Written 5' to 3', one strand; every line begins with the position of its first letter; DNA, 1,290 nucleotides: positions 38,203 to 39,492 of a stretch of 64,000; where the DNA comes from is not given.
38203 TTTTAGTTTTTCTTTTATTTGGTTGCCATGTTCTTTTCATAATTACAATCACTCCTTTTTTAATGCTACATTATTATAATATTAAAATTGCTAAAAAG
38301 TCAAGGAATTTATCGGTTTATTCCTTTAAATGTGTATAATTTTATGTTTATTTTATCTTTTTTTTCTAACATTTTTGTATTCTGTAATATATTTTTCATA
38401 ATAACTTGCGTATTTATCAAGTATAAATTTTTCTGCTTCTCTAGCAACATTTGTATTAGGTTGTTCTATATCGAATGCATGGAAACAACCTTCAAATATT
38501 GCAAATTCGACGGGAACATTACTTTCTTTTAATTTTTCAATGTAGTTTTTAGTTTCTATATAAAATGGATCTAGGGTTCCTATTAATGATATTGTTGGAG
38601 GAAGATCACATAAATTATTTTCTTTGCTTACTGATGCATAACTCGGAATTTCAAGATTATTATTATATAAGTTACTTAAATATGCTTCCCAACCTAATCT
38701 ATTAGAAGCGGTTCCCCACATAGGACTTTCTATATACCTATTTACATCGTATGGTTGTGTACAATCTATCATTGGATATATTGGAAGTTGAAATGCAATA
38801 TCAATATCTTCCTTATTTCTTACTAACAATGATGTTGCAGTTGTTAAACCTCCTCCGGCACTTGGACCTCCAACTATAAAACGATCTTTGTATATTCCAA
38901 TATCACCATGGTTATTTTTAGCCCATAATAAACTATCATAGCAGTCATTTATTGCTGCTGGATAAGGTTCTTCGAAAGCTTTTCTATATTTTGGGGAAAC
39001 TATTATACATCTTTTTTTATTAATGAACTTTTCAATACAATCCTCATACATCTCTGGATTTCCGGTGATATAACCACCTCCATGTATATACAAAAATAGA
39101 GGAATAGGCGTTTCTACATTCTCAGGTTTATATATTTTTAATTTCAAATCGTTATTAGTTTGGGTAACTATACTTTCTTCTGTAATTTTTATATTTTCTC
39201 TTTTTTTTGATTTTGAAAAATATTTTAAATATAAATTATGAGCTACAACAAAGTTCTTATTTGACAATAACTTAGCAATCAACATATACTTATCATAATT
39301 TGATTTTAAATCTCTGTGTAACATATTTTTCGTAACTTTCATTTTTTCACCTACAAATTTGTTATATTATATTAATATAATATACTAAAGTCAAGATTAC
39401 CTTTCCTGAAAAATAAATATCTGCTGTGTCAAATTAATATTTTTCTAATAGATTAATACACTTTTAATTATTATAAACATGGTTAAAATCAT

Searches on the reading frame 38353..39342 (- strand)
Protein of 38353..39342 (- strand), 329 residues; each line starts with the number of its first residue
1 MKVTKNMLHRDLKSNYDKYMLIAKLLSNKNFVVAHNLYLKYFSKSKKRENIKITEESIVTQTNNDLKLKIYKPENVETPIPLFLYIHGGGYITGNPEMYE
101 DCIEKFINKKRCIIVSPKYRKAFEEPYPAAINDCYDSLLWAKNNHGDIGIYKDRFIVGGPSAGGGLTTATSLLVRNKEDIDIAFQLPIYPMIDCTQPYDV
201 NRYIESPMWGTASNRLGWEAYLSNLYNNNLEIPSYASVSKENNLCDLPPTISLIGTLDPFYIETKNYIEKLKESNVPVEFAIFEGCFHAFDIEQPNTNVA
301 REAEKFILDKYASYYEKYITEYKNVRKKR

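Call 7: search_protein_families(library=ncbifam, proteins=[window:38353-39342:-], max_evalue=0.00001)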
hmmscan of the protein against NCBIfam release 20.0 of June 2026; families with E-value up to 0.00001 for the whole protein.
window:38353-39342:- (329 aa): 6 families
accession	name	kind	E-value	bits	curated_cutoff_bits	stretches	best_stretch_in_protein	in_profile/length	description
NF058653.1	LipP1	equivalog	9e-55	185.6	350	1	35-304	27-293/300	LipP1 family hormone-sensitive lipase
NF033149.0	CHL_hydrolase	equivalog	2.3e-36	125.3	500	1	64-290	59-284/310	chloramphenicol hydrolase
NF007547.0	PRK10162.1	equivalog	4.4e-21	75.1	389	1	54-290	60-294/321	acetyl esterase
NF058651.1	GESAG_HSLs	subfamily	4.9e-18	65.2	430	1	66-296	54-276/296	GESAG motif subfamily hormone-sensitive lipase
NF058649.1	GTSAG_HSLs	subfamily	4.2e-17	62.5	380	1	53-301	62-301/312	GTSAG motif subfamily hormone-sensitive lipase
NF058650.1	GCSAG_HSLs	subfamily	2.6e-11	43.6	410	1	84-308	89-306/314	GCSAG motif subfamily hormone-sensitive lipase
